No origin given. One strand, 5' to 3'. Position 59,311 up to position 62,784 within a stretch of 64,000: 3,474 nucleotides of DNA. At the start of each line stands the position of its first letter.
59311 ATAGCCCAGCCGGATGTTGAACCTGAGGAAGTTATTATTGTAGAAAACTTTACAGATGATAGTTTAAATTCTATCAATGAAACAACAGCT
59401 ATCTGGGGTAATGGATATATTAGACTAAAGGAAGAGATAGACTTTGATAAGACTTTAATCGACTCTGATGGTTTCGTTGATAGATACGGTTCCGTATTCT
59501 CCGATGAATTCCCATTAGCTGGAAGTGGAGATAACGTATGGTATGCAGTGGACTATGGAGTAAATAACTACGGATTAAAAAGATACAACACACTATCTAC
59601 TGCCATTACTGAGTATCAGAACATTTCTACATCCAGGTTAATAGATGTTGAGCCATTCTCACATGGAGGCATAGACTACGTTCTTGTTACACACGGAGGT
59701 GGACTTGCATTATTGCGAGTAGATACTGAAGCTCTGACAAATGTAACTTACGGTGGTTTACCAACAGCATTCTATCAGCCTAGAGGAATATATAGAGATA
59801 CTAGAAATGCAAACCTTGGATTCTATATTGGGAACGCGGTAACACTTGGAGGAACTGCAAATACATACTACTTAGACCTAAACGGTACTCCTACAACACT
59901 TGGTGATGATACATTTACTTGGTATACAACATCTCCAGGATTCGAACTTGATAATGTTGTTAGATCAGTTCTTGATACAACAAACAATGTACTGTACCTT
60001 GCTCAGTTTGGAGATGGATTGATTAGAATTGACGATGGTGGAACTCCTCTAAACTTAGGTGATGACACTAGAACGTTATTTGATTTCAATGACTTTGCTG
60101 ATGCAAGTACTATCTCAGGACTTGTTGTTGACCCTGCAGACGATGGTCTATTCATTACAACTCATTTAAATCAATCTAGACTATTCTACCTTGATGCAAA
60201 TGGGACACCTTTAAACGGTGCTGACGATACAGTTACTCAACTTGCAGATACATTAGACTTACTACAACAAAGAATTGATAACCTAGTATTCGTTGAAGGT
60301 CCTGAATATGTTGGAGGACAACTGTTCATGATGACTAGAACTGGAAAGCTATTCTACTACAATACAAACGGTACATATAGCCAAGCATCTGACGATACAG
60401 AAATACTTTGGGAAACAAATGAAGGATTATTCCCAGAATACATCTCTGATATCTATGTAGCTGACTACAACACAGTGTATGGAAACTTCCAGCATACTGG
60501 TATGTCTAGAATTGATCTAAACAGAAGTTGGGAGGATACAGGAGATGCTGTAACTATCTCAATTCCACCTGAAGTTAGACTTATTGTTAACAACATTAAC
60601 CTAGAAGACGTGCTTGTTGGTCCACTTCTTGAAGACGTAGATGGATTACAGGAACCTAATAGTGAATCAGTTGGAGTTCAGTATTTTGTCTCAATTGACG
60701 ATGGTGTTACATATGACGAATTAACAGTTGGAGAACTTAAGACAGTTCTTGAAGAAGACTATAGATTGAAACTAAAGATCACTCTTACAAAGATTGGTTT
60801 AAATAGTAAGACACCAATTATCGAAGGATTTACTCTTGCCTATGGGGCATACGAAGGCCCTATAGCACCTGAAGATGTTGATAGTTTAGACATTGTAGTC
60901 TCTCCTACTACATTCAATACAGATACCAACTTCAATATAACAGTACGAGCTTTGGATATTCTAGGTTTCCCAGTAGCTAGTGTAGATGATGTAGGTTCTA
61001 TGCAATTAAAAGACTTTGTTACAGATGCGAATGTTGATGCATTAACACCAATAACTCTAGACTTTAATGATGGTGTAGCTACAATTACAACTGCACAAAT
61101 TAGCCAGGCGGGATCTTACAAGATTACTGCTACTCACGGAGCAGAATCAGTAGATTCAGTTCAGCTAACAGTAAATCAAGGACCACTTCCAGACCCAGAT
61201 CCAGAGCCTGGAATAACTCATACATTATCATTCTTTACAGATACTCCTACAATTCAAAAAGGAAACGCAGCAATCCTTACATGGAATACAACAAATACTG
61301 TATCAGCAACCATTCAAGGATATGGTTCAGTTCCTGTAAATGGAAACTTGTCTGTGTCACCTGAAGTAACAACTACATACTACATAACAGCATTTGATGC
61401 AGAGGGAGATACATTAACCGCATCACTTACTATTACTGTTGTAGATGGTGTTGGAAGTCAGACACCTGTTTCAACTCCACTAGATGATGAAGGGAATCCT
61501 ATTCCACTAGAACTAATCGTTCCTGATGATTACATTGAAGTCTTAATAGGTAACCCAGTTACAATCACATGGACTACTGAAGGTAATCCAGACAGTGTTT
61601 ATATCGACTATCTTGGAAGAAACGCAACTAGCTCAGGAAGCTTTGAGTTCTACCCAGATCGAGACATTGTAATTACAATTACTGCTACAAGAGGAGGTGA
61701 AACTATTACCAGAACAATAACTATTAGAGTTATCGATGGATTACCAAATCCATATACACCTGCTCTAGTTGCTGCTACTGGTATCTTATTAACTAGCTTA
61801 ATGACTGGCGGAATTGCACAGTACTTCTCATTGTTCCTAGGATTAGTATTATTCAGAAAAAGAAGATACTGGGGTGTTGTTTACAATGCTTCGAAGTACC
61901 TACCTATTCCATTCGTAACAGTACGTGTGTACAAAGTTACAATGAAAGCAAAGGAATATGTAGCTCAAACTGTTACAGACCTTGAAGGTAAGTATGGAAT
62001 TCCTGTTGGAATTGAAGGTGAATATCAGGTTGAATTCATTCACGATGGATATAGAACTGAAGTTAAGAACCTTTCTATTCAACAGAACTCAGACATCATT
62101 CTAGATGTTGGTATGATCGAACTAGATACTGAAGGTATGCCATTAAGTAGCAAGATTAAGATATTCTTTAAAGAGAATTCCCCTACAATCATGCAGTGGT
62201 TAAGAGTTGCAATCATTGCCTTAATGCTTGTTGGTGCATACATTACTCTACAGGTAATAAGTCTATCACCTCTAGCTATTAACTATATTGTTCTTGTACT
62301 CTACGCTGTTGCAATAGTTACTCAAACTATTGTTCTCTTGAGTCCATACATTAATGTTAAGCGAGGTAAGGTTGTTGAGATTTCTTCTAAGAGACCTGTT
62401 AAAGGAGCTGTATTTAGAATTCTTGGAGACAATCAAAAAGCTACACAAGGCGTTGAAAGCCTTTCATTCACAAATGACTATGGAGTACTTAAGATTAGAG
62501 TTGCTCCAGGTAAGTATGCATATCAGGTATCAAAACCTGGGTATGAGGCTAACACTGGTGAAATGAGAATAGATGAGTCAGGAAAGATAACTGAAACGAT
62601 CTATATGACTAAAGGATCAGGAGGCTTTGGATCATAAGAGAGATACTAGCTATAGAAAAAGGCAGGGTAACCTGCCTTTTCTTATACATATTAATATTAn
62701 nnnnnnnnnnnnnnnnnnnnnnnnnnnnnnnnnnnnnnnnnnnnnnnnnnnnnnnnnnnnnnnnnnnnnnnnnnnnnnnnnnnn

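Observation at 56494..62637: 2047-aa giant surface protein with a composite, apparently novel architecture (Ig-like array, propeller-like 'NGTP...DDT' repeats, double TM plus two PEGA-like domains)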

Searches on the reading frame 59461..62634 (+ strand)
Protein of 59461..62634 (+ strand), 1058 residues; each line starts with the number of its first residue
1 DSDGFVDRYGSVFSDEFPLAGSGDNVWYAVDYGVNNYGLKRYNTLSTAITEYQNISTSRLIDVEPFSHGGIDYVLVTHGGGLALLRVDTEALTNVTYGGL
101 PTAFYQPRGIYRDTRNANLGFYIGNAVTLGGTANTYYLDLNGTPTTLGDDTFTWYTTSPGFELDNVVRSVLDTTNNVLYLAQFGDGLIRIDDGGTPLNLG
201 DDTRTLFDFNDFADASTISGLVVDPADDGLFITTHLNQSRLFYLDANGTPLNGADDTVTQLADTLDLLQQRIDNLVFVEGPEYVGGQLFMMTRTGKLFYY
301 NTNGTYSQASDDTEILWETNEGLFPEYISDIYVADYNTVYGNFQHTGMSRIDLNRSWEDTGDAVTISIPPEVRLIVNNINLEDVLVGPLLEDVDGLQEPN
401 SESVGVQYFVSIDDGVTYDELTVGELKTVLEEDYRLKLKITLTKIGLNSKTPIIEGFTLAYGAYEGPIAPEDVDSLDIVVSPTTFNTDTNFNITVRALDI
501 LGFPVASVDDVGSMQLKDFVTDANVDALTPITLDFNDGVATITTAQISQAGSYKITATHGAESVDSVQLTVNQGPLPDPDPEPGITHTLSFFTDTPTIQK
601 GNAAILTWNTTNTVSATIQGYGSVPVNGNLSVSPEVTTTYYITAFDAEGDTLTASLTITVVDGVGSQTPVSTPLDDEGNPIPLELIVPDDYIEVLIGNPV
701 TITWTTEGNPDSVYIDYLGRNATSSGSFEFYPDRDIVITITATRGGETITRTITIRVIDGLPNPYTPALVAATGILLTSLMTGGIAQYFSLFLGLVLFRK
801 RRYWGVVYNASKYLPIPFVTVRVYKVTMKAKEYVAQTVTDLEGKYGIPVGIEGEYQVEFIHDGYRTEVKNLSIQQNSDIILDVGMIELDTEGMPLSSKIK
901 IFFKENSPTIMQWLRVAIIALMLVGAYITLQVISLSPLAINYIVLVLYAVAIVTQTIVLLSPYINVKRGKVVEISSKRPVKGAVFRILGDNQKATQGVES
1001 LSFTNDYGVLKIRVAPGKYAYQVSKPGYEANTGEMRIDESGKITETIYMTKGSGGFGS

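Call 31: search_protein_representatives(protein=window:59461-62634:+)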
Query: 1058 residues. Proteins with E-value up to 0.001 (for the whole library): 2823; up to 1e-10: 789; up to 1e-30: 91. The best 150 are listed.
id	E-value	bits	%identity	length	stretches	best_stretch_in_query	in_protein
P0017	3.8e-295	998.3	49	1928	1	1-1055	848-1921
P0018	6.2e-168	577.2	37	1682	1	4-1053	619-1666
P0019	9.7e-151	520.3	42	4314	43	590-661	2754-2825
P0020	1.3e-119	417.2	33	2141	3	20-716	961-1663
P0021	5.2e-94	332.4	34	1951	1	107-1034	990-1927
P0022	1.1e-93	331.4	35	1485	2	1-663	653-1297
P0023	3.4e-93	329.8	34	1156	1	1-770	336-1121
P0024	5.1e-89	315.9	35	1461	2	1-669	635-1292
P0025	1.9e-83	297.5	47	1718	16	591-661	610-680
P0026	2.5e-83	297.1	34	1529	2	1-693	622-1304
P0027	5.4e-82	292.7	32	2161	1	4-1033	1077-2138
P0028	2.0e-81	290.8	31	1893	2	112-760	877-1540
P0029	7.5e-80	285.6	33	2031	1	111-1032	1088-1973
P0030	3.4e-79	283.4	33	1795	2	113-1032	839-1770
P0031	3.5e-77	276.7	32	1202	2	109-760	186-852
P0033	1.4e-75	271.5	32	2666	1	142-1049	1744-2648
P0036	3.8e-72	260.1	41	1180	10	581-662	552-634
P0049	1.8e-61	224.7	39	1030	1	766-1052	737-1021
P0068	2.3e-45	171.4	33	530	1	766-1051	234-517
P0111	4.7e-30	120.7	36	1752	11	594-662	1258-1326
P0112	5.8e-30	120.4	31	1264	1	751-1053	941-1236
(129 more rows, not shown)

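Call 61: search_protein_families(library=pfam, proteins=[P0017, P0029, P0033, P0049, P0112, P0068], max_evalue=0.01)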
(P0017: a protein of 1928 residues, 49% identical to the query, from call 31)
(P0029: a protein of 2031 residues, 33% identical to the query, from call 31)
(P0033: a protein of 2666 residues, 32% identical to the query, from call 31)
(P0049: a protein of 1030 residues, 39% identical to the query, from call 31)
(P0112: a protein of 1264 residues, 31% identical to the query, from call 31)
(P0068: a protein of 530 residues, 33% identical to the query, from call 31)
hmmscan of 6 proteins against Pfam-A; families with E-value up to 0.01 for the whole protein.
P0017 (1928 aa): 4 families
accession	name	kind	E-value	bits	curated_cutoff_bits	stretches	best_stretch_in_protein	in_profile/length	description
PF13620.12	CarboxypepD_reg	-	5.3e-14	52.8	32.3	2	1673-1753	4-81/82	Carboxypeptidase regulatory-like domain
PF13715.12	CarbopepD_reg_2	-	1.2e-12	48.2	32.2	1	1673-1752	3-75/88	CarboxypepD_reg-like domain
PF08308.17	PEGA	-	0.0002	21.6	20.8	0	1718-1754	30-68/71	PEGA domain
PF17802.7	SpaA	-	0.0045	17.6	23.1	0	1839-1899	8-70/91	Prealbumin-like fold domain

P0029 (2031 aa): 2 families
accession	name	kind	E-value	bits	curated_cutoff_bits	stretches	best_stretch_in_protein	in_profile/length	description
PF13715.12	CarbopepD_reg_2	-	7.3e-14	52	32.2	2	1757-1824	3-67/88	CarboxypepD_reg-like domain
PF13620.12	CarboxypepD_reg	-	1.2e-11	45.2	32.3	2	1757-1817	4-64/82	Carboxypeptidase regulatory-like domain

P0033 (2666 aa): 3 families
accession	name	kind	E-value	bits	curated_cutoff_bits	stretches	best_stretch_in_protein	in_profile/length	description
PF13620.12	CarboxypepD_reg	-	6.5e-20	71.7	32.3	2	2571-2647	3-80/82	Carboxypeptidase regulatory-like domain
PF13715.12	CarbopepD_reg_2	-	3.8e-14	52.9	32.2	2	2415-2482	3-67/88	CarboxypepD_reg-like domain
PF06739.17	SBBP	-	0.0048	17.3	20.5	1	675-705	1-31/38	Beta-propeller repeat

P0049 (1030 aa): 3 families
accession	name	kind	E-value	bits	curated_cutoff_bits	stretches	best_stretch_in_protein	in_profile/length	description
PF13620.12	CarboxypepD_reg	-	6.9e-14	52.4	32.3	2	776-856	4-81/82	Carboxypeptidase regulatory-like domain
PF13715.12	CarbopepD_reg_2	-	2.9e-09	37.2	32.2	1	776-850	3-70/88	CarboxypepD_reg-like domain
PF08308.17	PEGA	-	0.0011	19.2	20.8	0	821-854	30-65/71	PEGA domain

P0112 (1264 aa): 8 families
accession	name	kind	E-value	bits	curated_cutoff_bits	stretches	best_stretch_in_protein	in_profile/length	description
PF01839.29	FG-GAP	-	5.6e-27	93.6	22.1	6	279-311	6-37/37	FG-GAP repeat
PF13620.12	CarboxypepD_reg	-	4.8e-18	65.7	32.3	2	1152-1217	4-70/82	Carboxypeptidase regulatory-like domain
PF13715.12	CarbopepD_reg_2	-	7.2e-15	55.2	32.2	2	997-1066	3-69/88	CarboxypepD_reg-like domain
PF13517.12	FG-GAP_3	-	2e-08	35.1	26.9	1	154-223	1-60/61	FG-GAP-like repeat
PF19077.6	Big_13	-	2.1e-06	28.6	27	1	799-870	26-100/102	Bacterial Ig-like domain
PF08308.17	PEGA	-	1.3e-05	25.4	20.8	0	1040-1064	34-58/71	PEGA domain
PF17936.7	Big_6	-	0.0017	19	27.6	1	799-867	12-80/83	Bacterial Ig domain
PF14312.12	FG-GAP_2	-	0.0044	17.6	23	0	437-461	25-48/49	FG-GAP repeat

P0068 (530 aa): 4 families
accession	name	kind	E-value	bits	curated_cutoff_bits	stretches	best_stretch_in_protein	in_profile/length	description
PF13620.12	CarboxypepD_reg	-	4.9e-10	40.1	32.3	1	281-350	12-79/82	Carboxypeptidase regulatory-like domain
PF17210.9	SdrD_B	-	6.9e-07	29.9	29.7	1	287-334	28-72/112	SdrD B-like domain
PF17802.7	SpaA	-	0.0012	19.4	23.1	0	440-491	9-60/91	Prealbumin-like fold domain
PF25020.1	TTR_TEN1-4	-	0.0038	17.5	27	1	284-341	20-74/86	Teneurin TTR-like domain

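Call 74: search_protein_families(library=pfam, proteins=[P0019, P0025, P0036], max_evalue=0.01)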
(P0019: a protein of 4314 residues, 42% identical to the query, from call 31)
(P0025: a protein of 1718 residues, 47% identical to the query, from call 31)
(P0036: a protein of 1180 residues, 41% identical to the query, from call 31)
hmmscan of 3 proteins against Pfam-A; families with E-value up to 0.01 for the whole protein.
P0019 (4314 aa): 2 families
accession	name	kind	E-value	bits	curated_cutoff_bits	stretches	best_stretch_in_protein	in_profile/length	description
PF11721.14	Malectin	-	1.1e-52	178.8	23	2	30-170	2-148/163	Malectin domain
PF07679.22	I-set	-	1.1e-21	77.1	23.7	0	2135-2199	24-90/90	Immunoglobulin I-set domain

P0025 (1718 aa): 4 families
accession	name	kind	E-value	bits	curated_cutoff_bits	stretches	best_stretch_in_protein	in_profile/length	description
PF00404.24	Dockerin_1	-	2e-05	25.1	22.9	1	1664-1714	2-55/57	Dockerin type I domain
PF00036.39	EF-hand_1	-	2e-05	24.2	25.4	0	1695-1714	9-28/29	EF hand domain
PF13202.12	EF-hand_5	-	2.7e-05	23.9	25.9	0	1664-1679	8-23/25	EF hand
PF13405.12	EF-hand_6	-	0.005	16.9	25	0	1695-1715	9-29/30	EF-hand domain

P0036 (1180 aa): 0 families

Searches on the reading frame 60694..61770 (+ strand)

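Call 21: search_protein_families(library=pfam, proteins=[window:60694-61770:+], max_evalue=10)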
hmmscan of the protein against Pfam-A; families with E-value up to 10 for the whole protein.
window:60694-61770:+ (359 aa): 5 families
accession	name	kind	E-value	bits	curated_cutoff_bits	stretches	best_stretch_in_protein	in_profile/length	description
PF13927.12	Ig_3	-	0.03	15.3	30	0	121-147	51-77/78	Immunoglobulin domain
PF17481.7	Phage_sheath_domII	-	0.09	13.7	31.4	1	125-208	1-78/98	Phage tail sheath protein beta-sandwich domain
PF13157.11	Enas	-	0.16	12.4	22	1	283-344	14-72/112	Endospore appendages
PF07679.22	I-set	-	0.21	12.1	23.7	1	130-158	59-88/90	Immunoglobulin I-set domain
PF19765.4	DUF6252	-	3.6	8.3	27.2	1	129-242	16-114/124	Family of unknown function (DUF6252)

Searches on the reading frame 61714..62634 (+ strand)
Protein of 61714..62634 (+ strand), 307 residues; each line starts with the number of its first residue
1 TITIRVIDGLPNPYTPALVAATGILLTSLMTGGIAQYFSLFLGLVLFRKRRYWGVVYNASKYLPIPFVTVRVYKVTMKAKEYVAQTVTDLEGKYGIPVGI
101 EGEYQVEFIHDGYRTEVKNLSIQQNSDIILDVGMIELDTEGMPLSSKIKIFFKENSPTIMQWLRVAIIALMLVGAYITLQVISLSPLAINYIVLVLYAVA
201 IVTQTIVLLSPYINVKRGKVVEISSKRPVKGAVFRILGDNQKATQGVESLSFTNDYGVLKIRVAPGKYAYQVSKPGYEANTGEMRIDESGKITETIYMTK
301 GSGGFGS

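Call 11: find_homologous_proteins(query=window:61714-62634:+, max_evalue=0.001)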
Query seq(307 aa): 2301 candidates shared short words with the query, none scored E <= 0.001.

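Call 46: find_related_loci(query=A3, collection=genome_contigs, flank=8000)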
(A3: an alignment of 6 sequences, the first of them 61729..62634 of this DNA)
Query A3 (302 aa) in genome_contigs; peptide patterns used: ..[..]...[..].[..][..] (x = any residue, [..] = any of these).
6 stretches matched a pattern; 5 encode a relative of the query (tblastn E <= 1e-3); 5 distinct loci.
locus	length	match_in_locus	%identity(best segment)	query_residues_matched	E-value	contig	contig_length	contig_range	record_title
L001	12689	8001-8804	28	11-296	2e-27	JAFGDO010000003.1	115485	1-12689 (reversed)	MAG: Candidatus Dojkabacteria bacterium isolate Zod_Metabat.1179 k87_1067188, whole genome shotgun sequence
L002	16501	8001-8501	26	43-201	6e-11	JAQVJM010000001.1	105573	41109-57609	MAG: Candidatus Moraniibacteriota bacterium isolate STE_63 NODE_268_length_105573_cov_16.469994_Sandtown_E, whole genome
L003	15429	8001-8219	35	43-124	9e-7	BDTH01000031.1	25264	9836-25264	Bacterium BMS3Abin15 DNA, contig: NODE_14, whole genome shotgun sequence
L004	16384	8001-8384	25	29-161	5e-7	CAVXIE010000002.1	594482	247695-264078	MAG: Candidatus Staskawiczbacteria bacterium isolate MFD03044.bin.2.105 genome assembly, contig: contig_30693, whole gen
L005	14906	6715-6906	40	36-102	4e-5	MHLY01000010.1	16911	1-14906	MAG: Candidatus Nealsonbacteria bacterium RBG_13_42_11 RBG_13_scaffold_3317, whole genome shotgun sequence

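Call 53: predict_structure(alignment_id=A2)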
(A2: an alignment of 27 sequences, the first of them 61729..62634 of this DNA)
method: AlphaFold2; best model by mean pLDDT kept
length: 302 residues; sequences in the alignment: 27
mean_pLDDT: 83.5   pTM: 0.54
mean pLDDT of the five models: 83.5, 82.4, 81.5, 81.5, 81.0
residues with pLDDT >= 90: 154; 70-90: 95; 50-70: 36; < 50: 17
segments of 3 or more residues with pLDDT < 50: 1-5, 38-42, 237-240
pLDDT, mean of each block of 10 residues (from residue 1): 53 77 67 48 65 90 96 93 94 86 96 85 86 82 85 89 95 97 95 93 79 88 92 61 77 86 93 94 88 82 45
secondary structure, 60 per line:
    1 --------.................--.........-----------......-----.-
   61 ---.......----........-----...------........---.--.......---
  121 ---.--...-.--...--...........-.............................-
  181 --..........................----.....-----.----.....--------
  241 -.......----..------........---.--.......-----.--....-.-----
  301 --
elements in order: H9-25 H28-36 E48-53 E64-70 E75-82 E88-90 E97-104 E111-117 E127-129 H139-149 H151-179 H183-208 E213-217 E228-232 E242-248 E261-268 E275-281 E290-293

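Call 64: search_protein_families(library=pfam, proteins=[L004:30-1094:+, L004:1131-2204:+, L004:2185-3240:+, L004:9012-9413:+, L004:9946-10596:+, L001:373-957:+, L004:3243-8837:+], max_evalue=0.001)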
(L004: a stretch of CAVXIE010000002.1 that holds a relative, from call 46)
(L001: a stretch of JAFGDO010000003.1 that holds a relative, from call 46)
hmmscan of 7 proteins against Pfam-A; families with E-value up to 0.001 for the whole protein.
L004:30-1094:+ (355 aa): 0 families

L004:1131-2204:+ (358 aa): 0 families

L004:2185-3240:+ (352 aa): 4 families
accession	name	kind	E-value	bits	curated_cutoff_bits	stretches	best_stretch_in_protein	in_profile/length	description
PF03815.24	LCCL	-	1.8e-09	38.1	22.6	1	297-351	40-90/96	LCCL domain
PF24514.1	SpaA_4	-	1e-05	26.8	27.3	1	164-253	2-107/107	Prealbumin-like fold domain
PF19403.5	SpaA_2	-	0.00016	22.6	25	0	164-248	10-95/96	Prealbumin-like fold domain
PF08642.15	Rxt3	-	0.0007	20.8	29.9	0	294-318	24-45/127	Histone deacetylation protein Rxt3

L004:9012-9413:+ (134 aa): 1 family
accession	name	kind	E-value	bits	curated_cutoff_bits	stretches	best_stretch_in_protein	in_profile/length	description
PF00072.30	Response_reg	-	2.3e-21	76.5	30.2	1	15-127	1-110/111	Response regulator receiver domain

L004:9946-10596:+ (217 aa): 1 family
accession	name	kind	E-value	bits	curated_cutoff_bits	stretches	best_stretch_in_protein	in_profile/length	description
PF02163.28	Peptidase_M50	-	1.6e-15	57.5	27.2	2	127-182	159-219/221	Peptidase family M50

L001:373-957:+ (195 aa): 0 families

L004:3243-8837:+ (1865 aa): 4 families
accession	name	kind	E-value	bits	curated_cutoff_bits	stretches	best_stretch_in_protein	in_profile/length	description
PF18998.6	Flg_new_2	-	1.2e-50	169.8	23.6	4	477-545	1-71/73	Divergent InlB B-repeat domain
PF09479.16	Flg_new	-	1.1e-16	61.1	27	3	477-541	1-64/65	Listeria-Bacteroides repeat domain (List_Bact_rpt)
PF19755.4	DUF6242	-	8.2e-06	26.3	29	0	398-520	32-171/217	Domain of unknown function (DUF6242)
PF22243.2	DUF5018-rel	-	5.9e-05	23.6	28.1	1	431-467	78-114/115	DUF5018-related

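Call 68: search_solved_structures(query=A2, max_evalue=1)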
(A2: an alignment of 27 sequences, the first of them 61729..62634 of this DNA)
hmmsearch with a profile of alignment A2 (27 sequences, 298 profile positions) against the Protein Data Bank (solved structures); distinct sequences matched with E-value up to 1: 18.
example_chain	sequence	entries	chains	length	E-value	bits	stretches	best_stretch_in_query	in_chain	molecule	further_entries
10ps_A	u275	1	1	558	8.1e-10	41.5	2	55-109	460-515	Serine-aspartate repeat-containing protein D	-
6fwv_A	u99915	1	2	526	2.5e-07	33.3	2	210-288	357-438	Collagen Adhesion protein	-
1h8l_A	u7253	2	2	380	2.9e-05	26.6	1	45-128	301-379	CARBOXYPEPTIDASE GP180 RESIDUES 503-882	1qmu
9gbc_A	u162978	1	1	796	0.0001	24.8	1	178-282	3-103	TonB-linked outer membrane receptor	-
3irp_X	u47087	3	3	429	0.0026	20.2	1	63-121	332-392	Uro-adherence factor A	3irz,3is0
3is1_X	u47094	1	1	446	0.0027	20.1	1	63-121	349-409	Uro-adherence factor A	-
7kjj_A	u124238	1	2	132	0.035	16.5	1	205-264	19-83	TTR ancestor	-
9c7u_B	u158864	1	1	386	0.047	16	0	211-281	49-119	BOS complex subunit NOMO2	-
2gpz_A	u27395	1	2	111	0.065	15.6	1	206-265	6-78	transthyretin-like protein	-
3phs_A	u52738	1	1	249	0.073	15.4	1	208-285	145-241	Cell wall surface anchor family protein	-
1uwy_A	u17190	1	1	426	0.17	14.2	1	198-270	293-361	CARBOXYPEPTIDASE M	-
4wi0_B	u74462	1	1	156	0.23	13.8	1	76-119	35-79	Cellulosomal scaffoldin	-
4u3s_B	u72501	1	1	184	0.33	13.3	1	76-119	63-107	Cellulosomal scaffoldin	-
9vo5_B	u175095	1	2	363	0.63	12.3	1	209-279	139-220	SpaA-like prealbumin fold domain-containing protein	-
7kcn_A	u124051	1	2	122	0.77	12.1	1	206-264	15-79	HIUase-TTR ancestor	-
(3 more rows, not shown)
